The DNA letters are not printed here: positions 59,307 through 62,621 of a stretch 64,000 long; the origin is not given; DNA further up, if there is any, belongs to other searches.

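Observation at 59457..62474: Single 1005-aa protein made of two fused GspE/PilB-type secretion ATPase modules, the second with a degenerate His box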

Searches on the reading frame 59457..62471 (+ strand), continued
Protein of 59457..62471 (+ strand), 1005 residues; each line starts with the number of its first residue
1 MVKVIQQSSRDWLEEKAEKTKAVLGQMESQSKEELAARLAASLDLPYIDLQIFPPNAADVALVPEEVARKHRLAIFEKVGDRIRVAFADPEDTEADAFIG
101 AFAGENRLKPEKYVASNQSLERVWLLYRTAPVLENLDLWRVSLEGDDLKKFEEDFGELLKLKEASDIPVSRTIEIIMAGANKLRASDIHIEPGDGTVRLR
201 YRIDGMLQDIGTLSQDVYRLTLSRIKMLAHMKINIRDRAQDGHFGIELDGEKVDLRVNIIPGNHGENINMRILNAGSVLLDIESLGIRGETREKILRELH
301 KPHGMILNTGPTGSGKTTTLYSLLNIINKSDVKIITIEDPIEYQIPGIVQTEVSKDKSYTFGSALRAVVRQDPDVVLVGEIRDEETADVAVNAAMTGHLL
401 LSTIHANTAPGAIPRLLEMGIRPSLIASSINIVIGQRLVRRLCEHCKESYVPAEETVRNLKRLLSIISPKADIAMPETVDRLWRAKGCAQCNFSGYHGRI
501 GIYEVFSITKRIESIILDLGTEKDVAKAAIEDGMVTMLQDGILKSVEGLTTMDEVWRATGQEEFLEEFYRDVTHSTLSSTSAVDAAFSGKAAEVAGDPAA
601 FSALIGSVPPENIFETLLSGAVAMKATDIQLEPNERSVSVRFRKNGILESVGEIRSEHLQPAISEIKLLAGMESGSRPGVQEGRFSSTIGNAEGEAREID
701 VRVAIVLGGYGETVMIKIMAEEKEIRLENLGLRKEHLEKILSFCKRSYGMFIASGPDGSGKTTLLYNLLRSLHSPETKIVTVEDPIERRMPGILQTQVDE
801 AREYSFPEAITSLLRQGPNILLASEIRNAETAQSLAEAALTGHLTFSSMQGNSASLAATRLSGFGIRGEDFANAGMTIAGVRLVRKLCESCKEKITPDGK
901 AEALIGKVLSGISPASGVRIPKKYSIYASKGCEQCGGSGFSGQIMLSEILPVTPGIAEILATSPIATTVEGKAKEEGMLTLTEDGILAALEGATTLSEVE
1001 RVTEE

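Call 82: find_homologous_proteins(query=L020:20303-22078:-, max_evalue=1e-50)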
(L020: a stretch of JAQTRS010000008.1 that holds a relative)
Query L020:20303-22078:- (591 aa): 8000 proteins with E <= 1e-50 among 8000 candidates; the best 120 are listed.
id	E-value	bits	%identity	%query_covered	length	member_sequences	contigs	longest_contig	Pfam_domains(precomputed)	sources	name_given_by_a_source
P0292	0.0e+0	1289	100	100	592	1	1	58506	PF05157.21,PF00437.27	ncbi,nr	ncbi:MAG: GspE/PulE family protein [Candidatus Moranbacteria bacterium]|nr:GspE/PulE family protein 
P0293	6.5e-298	1007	83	92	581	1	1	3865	PF05157.21,PF00437.27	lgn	-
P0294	7.1e-288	974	75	100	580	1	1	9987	PF05157.21,PF00437.27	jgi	jgi:type IV pilus assembly protein PilB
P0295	3.5e-281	952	78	93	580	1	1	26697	PF05157.21,PF00437.27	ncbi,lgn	-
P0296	8.6e-278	940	76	96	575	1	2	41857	PF05157.21,PF00437.27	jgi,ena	jgi:type IV pilus assembly protein PilB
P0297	9.3e-277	937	76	92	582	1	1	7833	PF05157.21,PF00437.27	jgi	jgi:type IV pilus assembly protein PilB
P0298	1.1e-275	933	79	93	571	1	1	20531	PF05157.21,PF00437.27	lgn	-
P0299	3.4e-275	932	78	92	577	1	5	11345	PF05157.21,PF00437.27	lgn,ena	-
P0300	5.8e-274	928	78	92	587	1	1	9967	PF05157.21,PF00437.27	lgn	-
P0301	2.1e-270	916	78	92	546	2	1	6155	PF05157.21,PF00437.27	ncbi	-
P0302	5.0e-269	911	75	92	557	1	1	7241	PF05157.21,PF00437.27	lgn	-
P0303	5.7e-264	895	71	99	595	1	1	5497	PF05157.21,PF00437.27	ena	-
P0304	1.0e-262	891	73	92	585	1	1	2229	PF05157.21,PF00437.27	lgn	-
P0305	1.5e-259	880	73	93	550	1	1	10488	PF05157.21,PF00437.27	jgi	jgi:type IV pilus assembly protein PilB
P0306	1.6e-249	847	72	92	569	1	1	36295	PF05157.21,PF00437.27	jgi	jgi:type IV pilus assembly protein PilB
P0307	1.2e-233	795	68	90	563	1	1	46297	PF05157.21,PF00437.27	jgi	jgi:type IV pilus assembly protein PilB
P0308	9.8e-230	782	66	93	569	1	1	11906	PF05157.21,PF00437.27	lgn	-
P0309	3.9e-228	776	68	88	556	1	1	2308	PF05157.21,PF00437.27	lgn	-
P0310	5.6e-227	773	68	89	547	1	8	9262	PF05157.21,PF00437.27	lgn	-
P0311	4.2e-226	770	68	88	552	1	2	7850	PF05157.21,PF00437.27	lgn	-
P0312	5.0e-226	769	68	88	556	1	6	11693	PF05157.21,PF00437.27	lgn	-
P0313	5.1e-226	769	68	88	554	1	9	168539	PF05157.21,PF00437.27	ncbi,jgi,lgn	jgi:type IV pilus assembly protein PilB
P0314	5.1e-226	769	78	75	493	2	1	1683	PF05157.21,PF00437.27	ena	-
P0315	1.7e-225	768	67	89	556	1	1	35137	PF05157.21,PF00437.27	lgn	-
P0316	2.1e-225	767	65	88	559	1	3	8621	PF05157.21,PF00437.27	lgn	-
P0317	8.6e-225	765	65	91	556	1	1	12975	PF05157.21,PF00437.27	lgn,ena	-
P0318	1.0e-223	762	67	88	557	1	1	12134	PF05157.21,PF00437.27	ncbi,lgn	-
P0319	1.3e-223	762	66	91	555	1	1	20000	PF05157.21,PF00437.27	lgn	-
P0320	1.6e-223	761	66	88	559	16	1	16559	PF05157.21,PF00437.27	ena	-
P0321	2.6e-223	761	67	88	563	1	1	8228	PF05157.21,PF00437.27,PF13401.13,PF13191.13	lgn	-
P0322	2.6e-223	761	65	89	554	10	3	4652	PF05157.21,PF00437.27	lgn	-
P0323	3.1e-223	760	66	89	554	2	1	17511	PF05157.21,PF00437.27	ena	-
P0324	3.5e-223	760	64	88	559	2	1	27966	PF05157.21,PF00437.27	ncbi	-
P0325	5.0e-223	760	67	88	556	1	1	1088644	PF05157.21,PF00437.27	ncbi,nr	ncbi:MAG: type II/IV secretion system protein [Candidatus Moraniibacteriota bacterium]|nr:MAG: type 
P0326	6.4e-223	759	68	90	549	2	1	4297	PF05157.21,PF00437.27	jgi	jgi:type IV pilus assembly protein PilB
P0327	1.6e-222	758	67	88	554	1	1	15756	PF05157.21,PF00437.27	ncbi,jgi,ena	-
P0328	1.9e-222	758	66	88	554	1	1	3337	PF05157.21,PF00437.27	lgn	-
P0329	2.5e-222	757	65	91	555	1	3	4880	PF05157.21,PF00437.27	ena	-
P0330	6.0e-222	756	64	92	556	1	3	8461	PF05157.21,PF00437.27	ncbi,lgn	-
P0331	2.0e-221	754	66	88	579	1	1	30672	PF05157.21,PF00437.27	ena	-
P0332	1.1e-220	752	64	92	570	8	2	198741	PF05157.21,PF00437.27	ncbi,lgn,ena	-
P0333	2.9e-220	750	66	88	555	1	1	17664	PF05157.21,PF00437.27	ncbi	-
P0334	2.9e-220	750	62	93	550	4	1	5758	PF05157.21,PF00437.27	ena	-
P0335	3.0e-220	750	66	88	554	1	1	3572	PF05157.21,PF00437.27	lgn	-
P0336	6.6e-220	749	65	88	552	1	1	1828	PF05157.21,PF00437.27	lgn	-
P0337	7.2e-220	749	66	88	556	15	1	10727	PF05157.21,PF00437.27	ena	-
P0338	5.5e-219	746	62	95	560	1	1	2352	PF05157.21,PF00437.27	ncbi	-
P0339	1.0e-217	742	61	95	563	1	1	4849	PF05157.21,PF00437.27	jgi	jgi:type IV pilus assembly protein PilB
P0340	7.9e-217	739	62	92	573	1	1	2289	PF05157.21,PF00437.27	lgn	-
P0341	9.7e-217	739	63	92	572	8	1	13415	PF05157.21,PF00437.27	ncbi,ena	-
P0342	3.0e-216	737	61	94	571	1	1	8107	PF05157.21,PF00437.27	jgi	jgi:type IV pilus assembly protein PilB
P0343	6.3e-216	736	63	91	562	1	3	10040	PF05157.21,PF00437.27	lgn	-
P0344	7.3e-216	736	63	92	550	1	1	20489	PF05157.21,PF00437.27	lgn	-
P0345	7.8e-216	736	62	92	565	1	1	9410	PF05157.21,PF00437.27,PF13401.13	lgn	-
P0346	1.4e-215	735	61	95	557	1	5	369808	PF05157.21,PF00437.27,PF13476.13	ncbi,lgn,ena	-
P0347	1.9e-215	735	60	94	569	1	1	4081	PF05157.21,PF00437.27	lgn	-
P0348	2.2e-215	734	61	93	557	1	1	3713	PF05157.21,PF00437.27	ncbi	ncbi:MAG: GspE/PulE family protein [Candidatus Moraniibacteriota bacterium]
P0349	2.6e-215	734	62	92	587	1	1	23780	PF05157.21,PF00437.27,PF13555.13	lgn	-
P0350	3.0e-215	734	62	92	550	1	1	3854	PF05157.21,PF00437.27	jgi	jgi:type IV pilus assembly protein PilB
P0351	3.8e-215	734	63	92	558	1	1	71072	PF05157.21,PF00437.27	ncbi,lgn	-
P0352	7.3e-215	733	63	92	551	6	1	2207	PF05157.21,PF00437.27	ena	-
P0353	8.0e-215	733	62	92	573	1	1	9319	PF05157.21,PF00437.27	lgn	-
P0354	1.1e-214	732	62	92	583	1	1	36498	PF05157.21,PF00437.27,PF13401.13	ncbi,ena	-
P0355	1.5e-214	732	63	91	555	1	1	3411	PF05157.21,PF00437.27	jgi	jgi:type IV pilus assembly protein PilB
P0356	2.4e-214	731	61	92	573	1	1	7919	PF05157.21,PF00437.27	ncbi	-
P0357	2.8e-214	731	63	91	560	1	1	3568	PF05157.21,PF00437.27,PF13476.13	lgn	-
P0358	4.6e-214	730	63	92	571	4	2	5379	PF05157.21,PF00437.27,PF13555.13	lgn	-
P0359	4.8e-214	730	63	92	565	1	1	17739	PF05157.21,PF00437.27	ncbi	-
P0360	6.5e-214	730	61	95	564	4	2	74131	PF05157.21,PF00437.27,PF13191.13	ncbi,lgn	-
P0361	7.1e-214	729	63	92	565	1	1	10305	PF05157.21,PF00437.27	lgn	-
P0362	7.8e-214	729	63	92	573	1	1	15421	PF05157.21,PF00437.27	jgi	-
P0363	1.0e-213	729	60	94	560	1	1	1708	PF05157.21,PF00437.27,PF13476.13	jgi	jgi:type IV pilus assembly protein PilB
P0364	1.2e-213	729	63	92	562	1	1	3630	PF05157.21,PF00437.27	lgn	-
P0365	1.2e-213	729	-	-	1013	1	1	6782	PF13173.13,PF13086.13,PF00437.27,PF13604.13,PF13555.13,PF00004.36,PF13401.13,PF04851.22,PF13191.13,PF05157.21,PF02492.26,PF00005.34,PF12775.14,PF25199.2,PF20720.4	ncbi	-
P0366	1.4e-213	728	62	93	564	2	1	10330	PF05157.21,PF00437.27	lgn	-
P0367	1.4e-213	728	63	88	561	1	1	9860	PF05157.21,PF00437.27,PF13191.13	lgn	-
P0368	2.1e-213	728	61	92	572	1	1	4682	PF05157.21,PF00437.27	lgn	-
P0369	4.2e-213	727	63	91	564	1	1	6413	PF05157.21,PF00437.27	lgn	-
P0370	5.0e-213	727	62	92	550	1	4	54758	PF05157.21,PF00437.27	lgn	-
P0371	5.0e-213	727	62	92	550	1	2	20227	PF05157.21,PF00437.27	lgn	-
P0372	5.8e-213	726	60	91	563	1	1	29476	PF05157.21,PF00437.27,PF13476.13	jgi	jgi:type IV pilus assembly protein PilB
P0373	1.0e-212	726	63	92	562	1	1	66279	PF05157.21,PF00437.27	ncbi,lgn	-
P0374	1.2e-212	725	61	92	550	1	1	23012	PF05157.21,PF00437.27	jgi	jgi:type IV pilus assembly protein PilB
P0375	1.3e-212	725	62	92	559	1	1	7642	PF05157.21,PF00437.27,PF13555.13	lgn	-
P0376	1.9e-212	725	59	92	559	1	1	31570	PF05157.21,PF00437.27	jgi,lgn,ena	-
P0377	2.1e-212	725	61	91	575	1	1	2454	PF05157.21,PF00437.27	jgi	jgi:type IV pilus assembly protein PilB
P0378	2.4e-212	724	60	95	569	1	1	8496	PF05157.21,PF00437.27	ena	-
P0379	2.7e-212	724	61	92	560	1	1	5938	PF05157.21,PF00437.27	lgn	-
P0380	3.1e-212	724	61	93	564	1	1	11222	PF05157.21,PF00437.27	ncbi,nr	ncbi:MAG: type II/IV secretion system protein [Candidatus Moraniibacteriota bacterium]|nr:MAG: type 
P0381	3.6e-212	724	62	92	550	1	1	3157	PF05157.21,PF00437.27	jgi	-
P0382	3.6e-212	724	59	94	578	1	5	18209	PF05157.21,PF00437.27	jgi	jgi:type IV pilus assembly protein PilB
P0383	3.9e-212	724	62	92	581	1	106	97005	PF05157.21,PF00437.27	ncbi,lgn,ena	-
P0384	5.1e-212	723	62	92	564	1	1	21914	PF05157.21,PF00437.27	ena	-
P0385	5.6e-212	723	62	91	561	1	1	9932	PF05157.21,PF00437.27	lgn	-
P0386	5.7e-212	723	-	-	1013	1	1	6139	PF13173.13,PF13086.13,PF16796.12,PF00437.27,PF13604.13,PF13555.13,PF00004.36,PF13401.13,PF04851.22,PF02492.26,PF00005.34,PF12775.14,PF25199.2,PF20720.4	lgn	-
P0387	6.0e-212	723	60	93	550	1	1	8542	PF05157.21,PF00437.27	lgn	-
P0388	6.6e-212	723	60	96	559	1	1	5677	PF05157.21,PF00437.27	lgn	-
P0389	7.9e-212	723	59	92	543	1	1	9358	PF05157.21,PF00437.27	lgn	-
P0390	8.1e-212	723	61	92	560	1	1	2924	PF05157.21,PF00437.27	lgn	-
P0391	8.7e-212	723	62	88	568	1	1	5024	PF05157.21,PF00437.27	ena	-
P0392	1.2e-211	722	62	92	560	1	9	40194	PF05157.21,PF00437.27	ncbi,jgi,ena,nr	ncbi:MAG: hypothetical protein A3E38_01035 [Candidatus Moranbacteria bacterium RIFCSPHIGHO2_12_FULL_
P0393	1.3e-211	722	61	92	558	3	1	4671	PF05157.21,PF00437.27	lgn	-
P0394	1.3e-211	722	62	91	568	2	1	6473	PF05157.21,PF00437.27,PF13191.13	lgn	-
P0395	1.3e-211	722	61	92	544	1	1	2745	PF05157.21,PF00437.27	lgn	-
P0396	1.4e-211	722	61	92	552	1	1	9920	PF05157.21,PF00437.27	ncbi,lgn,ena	-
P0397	1.5e-211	722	61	92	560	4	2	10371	PF05157.21,PF00437.27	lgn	-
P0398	1.6e-211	722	61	95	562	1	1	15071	PF05157.21,PF00437.27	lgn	-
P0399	1.6e-211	722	61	92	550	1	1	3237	PF05157.21,PF00437.27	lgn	-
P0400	1.8e-211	721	60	96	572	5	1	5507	PF05157.21,PF00437.27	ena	-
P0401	2.0e-211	721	60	96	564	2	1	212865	PF05157.21,PF00437.27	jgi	jgi:type IV pilus assembly protein PilB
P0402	2.3e-211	721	63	91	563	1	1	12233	PF05157.21,PF00437.27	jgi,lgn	jgi:type IV pilus assembly protein PilB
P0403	2.4e-211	721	58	95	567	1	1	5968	PF05157.21,PF00437.27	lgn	-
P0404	2.5e-211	721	62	94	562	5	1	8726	PF05157.21,PF00437.27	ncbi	ncbi:MAG: GspE/PulE family protein [Undibacterium sp.]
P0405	2.5e-211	721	61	92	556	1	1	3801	PF05157.21,PF00437.27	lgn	-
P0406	2.7e-211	721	63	92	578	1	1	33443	PF05157.21,PF00437.27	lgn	-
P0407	3.2e-211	721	60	95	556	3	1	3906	PF05157.21,PF00437.27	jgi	jgi:type IV pilus assembly protein PilB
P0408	3.5e-211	720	61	92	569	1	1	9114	PF05157.21,PF00437.27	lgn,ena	-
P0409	3.8e-211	720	61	92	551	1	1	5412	PF05157.21,PF00437.27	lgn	-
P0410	4.5e-211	720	62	92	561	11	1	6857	PF05157.21,PF00437.27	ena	-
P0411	5.1e-211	720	61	94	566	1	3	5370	PF05157.21,PF00437.27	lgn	-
